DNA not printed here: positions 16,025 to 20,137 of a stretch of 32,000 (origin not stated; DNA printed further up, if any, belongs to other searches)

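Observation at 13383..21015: Five-gene, translationally coupled molybdoenzyme operon with Sre-like accessory genes and no assignable substrate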

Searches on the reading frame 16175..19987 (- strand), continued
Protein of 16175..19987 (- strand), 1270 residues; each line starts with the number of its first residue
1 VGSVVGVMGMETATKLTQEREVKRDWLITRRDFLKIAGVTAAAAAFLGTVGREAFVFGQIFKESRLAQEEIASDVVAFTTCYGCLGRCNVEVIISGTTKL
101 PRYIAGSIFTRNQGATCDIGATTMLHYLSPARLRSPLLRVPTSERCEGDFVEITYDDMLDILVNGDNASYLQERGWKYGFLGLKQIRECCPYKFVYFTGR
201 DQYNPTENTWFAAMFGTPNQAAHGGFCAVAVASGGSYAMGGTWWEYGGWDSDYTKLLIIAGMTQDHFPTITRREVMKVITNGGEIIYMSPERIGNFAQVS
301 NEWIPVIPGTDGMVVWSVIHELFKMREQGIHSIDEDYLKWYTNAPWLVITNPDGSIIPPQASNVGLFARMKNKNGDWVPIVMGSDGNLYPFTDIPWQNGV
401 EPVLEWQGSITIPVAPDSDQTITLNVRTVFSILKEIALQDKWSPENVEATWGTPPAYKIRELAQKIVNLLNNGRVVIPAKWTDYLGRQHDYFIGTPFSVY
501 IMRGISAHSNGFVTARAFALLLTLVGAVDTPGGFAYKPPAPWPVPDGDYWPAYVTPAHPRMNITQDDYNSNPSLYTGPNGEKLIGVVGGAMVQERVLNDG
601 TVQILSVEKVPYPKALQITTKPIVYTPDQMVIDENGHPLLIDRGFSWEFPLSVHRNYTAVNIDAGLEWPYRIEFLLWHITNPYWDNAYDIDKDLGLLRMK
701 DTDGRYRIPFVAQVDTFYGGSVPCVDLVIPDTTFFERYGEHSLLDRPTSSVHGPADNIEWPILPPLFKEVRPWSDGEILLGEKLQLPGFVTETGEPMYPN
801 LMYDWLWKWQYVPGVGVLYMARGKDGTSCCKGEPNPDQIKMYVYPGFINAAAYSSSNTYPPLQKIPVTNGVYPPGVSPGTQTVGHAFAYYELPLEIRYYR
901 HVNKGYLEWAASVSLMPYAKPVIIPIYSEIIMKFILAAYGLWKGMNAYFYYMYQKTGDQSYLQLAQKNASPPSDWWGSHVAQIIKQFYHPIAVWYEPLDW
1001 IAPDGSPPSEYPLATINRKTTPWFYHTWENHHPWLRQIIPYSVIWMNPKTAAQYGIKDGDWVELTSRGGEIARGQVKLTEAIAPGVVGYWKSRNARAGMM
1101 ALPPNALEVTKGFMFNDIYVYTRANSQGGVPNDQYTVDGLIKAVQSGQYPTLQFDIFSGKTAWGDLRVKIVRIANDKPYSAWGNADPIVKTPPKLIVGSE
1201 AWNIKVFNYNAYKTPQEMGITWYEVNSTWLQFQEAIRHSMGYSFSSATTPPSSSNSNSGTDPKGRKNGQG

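Call 79: find_encoding_contigs(protein=P0054, flank=5000, max_places=1)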
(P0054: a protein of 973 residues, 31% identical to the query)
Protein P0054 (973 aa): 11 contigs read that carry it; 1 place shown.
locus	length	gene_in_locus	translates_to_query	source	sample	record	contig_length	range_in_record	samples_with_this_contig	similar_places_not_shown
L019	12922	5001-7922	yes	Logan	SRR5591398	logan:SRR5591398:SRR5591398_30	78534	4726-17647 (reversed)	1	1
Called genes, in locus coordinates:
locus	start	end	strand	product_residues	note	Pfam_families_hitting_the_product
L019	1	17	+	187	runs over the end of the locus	PF13098:Thioredoxin_2, PF13462:Thioredoxin_4 (faint), PF01323:DSBA (faint)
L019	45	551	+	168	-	PF02635:DsrE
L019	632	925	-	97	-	PF08770:SoxZ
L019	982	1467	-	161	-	PF13501:SoxY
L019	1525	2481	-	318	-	PF00753:Lactamase_B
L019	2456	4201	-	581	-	PF02872:5_nucleotid_C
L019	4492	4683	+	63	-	-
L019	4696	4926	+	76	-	PF01206:TusA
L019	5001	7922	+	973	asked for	PF04879:Molybdop_Fe4S4, PF00384:Molybdopterin, PF01568:Molydop_binding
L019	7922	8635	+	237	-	PF12797:Fer4_2 (weak), PF12837:Fer4_6 (faint), PF12838:Fer4_7, PF13187:Fer4_9 (weak), PF13237:Fer4_10 (weak), PF13247:Fer4_11, PF12797:Fer4_2 (weak), PF00037:Fer4 (weak)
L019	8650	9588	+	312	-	PF04976:DmsC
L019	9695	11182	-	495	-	PF13241:NAD_binding_7, PF14824:Sirohm_synth_M, PF10414:CysG_dimeriser, PF00590:TP_methylase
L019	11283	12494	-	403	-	PF00581:Rhodanese, PF00753:Lactamase_B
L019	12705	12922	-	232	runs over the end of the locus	-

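Call 80: find_encoding_contigs(protein=P0018, flank=6000, max_places=1)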
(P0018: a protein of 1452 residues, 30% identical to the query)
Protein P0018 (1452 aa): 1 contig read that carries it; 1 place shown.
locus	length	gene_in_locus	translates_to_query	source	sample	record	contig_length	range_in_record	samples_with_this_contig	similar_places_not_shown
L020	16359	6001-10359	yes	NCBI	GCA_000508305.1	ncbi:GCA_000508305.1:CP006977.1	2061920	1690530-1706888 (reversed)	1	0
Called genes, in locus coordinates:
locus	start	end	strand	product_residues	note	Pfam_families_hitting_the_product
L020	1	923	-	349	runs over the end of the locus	PF03916:NrfD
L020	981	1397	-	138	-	PF10061:DUF2299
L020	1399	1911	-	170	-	-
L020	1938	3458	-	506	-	PF12838:Fer4_7 (faint), PF12797:Fer4_2 (faint), PF13237:Fer4_10 (faint), PF00037:Fer4 (faint), PF12837:Fer4_6 (faint), PF13187:Fer4_9 (weak), PF14697:Fer4_21 (weak)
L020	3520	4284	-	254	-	PF17004:SRP_TPR_like (faint), PF25058:ARM_TT21 (faint), PF00515:TPR_1 (faint), PF07719:TPR_2 (faint), PF13371:TPR_9 (weak), PF13432:TPR_16 (weak), PF14559:TPR_19, PF12895:ANAPC3 (weak), +8 more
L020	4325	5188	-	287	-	-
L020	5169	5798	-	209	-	-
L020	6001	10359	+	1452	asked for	-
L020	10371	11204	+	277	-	PF13187:Fer4_9 (faint), PF12838:Fer4_7 (faint), PF13237:Fer4_10 (weak), PF13247:Fer4_11, PF12797:Fer4_2 (weak), PF12837:Fer4_6 (weak)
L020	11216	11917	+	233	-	PF02613:Nitrate_red_del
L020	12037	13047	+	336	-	-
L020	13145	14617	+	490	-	PF13237:Fer4_10, PF12838:Fer4_7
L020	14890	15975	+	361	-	PF07690:MFS_1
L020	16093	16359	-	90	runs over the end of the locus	-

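Call 81: search_dna_similar(query=window:16175-19966:-, collection=plasmids, mode=protein, max_rows=40, max_evalue=0.00001)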
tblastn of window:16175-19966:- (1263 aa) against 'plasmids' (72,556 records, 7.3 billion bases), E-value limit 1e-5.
Records with a match: 18; places in all: 19; records where one place covers at least 80% of the query: 13.
Best place of each record, by identity: <60% 18.
By first word of the organism name: Azospirillum 7; Haloferax 3; Paraburkholderia 2; Burkholderia 2; Rhizobium 1; Indioceanicola 1; Sporomusa 1; Variovorax 1.
By predicted mobility (MOB-suite, as given by PLSDB): non-mobilizable 17; conjugative 1.
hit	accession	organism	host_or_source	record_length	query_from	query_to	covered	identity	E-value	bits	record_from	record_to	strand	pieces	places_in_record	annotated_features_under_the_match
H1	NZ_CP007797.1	Azospirillum argentinense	Triticum aestivum L.,Root,wheat ...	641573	66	1196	90%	31.1%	3e-140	480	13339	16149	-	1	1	molybdopterin oxidoreductase family protein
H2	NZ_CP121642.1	Rhizobium sp. CC1099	Onobrychis viciifolia,cell culture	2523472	67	1193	89%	31.0%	2e-133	460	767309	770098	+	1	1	none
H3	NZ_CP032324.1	Azospirillum argentinense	soil sample,Agricultural field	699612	66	1196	82%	33.5%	1e-67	534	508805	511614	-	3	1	none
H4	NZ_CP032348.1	Azospirillum brasilense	soil sample,Agricultural field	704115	66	1196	83%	33.3%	3e-70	532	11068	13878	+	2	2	molybdopterin oxidoreductase family protein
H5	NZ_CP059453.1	Azospirillum brasilense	Prokaryotes,soil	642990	66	1196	83%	33.2%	4e-70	528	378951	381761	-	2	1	molybdopterin oxidoreductase family protein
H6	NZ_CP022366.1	Azospirillum sp. TSH58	single cell,paddy soils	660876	59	1196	83%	32.9%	3e-69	527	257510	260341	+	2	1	molybdopterin oxidoreductase family protein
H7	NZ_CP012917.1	Azospirillum brasilense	Digitaria eriantha,microbe,root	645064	66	1196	83%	33.1%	1e-70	527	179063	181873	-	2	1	molybdopterin oxidoreductase family protein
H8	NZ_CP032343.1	Azospirillum brasilense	soil sample,Agricultural field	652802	66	1196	83%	33.1%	1e-70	527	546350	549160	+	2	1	molybdopterin oxidoreductase family protein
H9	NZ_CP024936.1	Paraburkholderia graminis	soil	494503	47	1163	88%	30.5%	1e-132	458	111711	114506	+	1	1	molybdopterin oxidoreductase family protein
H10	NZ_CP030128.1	Indioceanicola profundi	sediment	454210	67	1175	88%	30.6%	6e-140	480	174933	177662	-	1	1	molybdopterin oxidoreductase family protein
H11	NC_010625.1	Paraburkholderia phymatum STM815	-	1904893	69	1163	87%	30.8%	2e-135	466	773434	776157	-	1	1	record has no annotation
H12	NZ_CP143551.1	Burkholderia multivorans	Homo sapiens,bronchoalveolar lavage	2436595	41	1163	89%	30.0%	3e-126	439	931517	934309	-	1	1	none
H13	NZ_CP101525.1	Burkholderia arboris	mixed culture,soil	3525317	42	1163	89%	30.0%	3e-127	442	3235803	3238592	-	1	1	none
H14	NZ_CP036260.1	Sporomusa termitida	whole organism,intestinal contents of ...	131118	176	527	28%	24.3%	1e-9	71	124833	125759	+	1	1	molybdopterin-dependent oxidoreductase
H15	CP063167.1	Variovorax paradoxus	-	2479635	208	531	26%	24.7%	1e-9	71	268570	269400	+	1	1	molybdopterin-dependent oxidoreductase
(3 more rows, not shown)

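Call 82: find_encoding_contigs(protein=P0001, flank=8000, max_places=2)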
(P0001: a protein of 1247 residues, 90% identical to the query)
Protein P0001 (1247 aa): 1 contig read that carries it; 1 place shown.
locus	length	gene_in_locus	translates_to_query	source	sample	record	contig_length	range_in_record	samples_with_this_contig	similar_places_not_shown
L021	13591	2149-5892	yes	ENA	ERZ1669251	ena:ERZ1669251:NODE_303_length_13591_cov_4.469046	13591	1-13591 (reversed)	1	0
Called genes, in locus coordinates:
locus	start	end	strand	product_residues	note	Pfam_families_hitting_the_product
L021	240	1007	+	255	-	-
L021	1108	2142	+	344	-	PF03916:NrfD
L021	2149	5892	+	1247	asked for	PF01568:Molydop_binding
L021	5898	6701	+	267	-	PF13484:Fer4_16 (faint), PF12838:Fer4_7, PF13187:Fer4_9 (weak), PF13237:Fer4_10, PF13247:Fer4_11, PF12797:Fer4_2 (weak), PF00037:Fer4 (weak), PF12837:Fer4_6 (weak), +1 more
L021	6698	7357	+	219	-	PF02613:Nitrate_red_del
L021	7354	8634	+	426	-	PF12838:Fer4_7, PF13187:Fer4_9, PF13237:Fer4_10, PF00037:Fer4 (weak), PF12797:Fer4_2 (weak), PF12838:Fer4_7, PF13187:Fer4_9 (weak), PF14697:Fer4_21, +7 more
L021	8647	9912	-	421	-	PF03453:MoeA_N, PF00994:MoCF_biosynth, PF03454:MoeA_C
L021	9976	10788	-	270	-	PF12804:NTP_transf_3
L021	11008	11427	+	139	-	-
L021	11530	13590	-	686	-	?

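Call 83: find_encoding_contigs(protein=P0008, flank=6000, max_places=1)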
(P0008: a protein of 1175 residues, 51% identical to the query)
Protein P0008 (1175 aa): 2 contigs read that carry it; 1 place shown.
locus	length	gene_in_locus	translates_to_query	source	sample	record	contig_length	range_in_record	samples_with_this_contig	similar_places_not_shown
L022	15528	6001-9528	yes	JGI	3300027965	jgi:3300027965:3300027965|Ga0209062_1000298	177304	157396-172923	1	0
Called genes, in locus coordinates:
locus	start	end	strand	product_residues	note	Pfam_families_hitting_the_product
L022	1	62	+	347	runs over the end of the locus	PF04295:GD_AH_second, PF20629:GD_AH_C (weak)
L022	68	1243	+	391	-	PF04295:GD_AH_second, PF20629:GD_AH_C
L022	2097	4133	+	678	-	PF07291:MauE, PF17203:sCache_3_2, PF00989:PAS, PF13188:PAS_8 (weak), PF13426:PAS_9 (weak), PF14689:SPOB_a, PF02518:HATPase_c, PF14501:HATPase_c_5, +1 more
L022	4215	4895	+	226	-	PF00072:Response_reg, PF08279:HTH_11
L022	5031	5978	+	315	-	PF03916:NrfD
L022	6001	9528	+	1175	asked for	PF04879:Molybdop_Fe4S4 (faint), PF00384:Molybdopterin (weak), PF01568:Molydop_binding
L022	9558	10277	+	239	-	PF13237:Fer4_10, PF13247:Fer4_11, PF13187:Fer4_9 (weak), PF25160:LdpA_Fe-S-bd (weak), PF00037:Fer4 (weak), PF12797:Fer4_2, PF12837:Fer4_6, PF12838:Fer4_7, +3 more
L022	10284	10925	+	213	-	PF02613:Nitrate_red_del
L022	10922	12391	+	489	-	PF12797:Fer4_2 (faint), PF12837:Fer4_6 (faint), PF13187:Fer4_9 (weak), PF00037:Fer4 (weak), PF12838:Fer4_7, PF13187:Fer4_9 (weak), PF13237:Fer4_10 (weak), PF00037:Fer4 (weak), +3 more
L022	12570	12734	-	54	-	-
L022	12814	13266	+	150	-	-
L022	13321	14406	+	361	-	PF13185:GAF_2 (weak), PF13492:GAF_3 (weak), PF06580:His_kinase, PF02518:HATPase_c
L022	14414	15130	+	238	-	PF00072:Response_reg, PF04397:LytTR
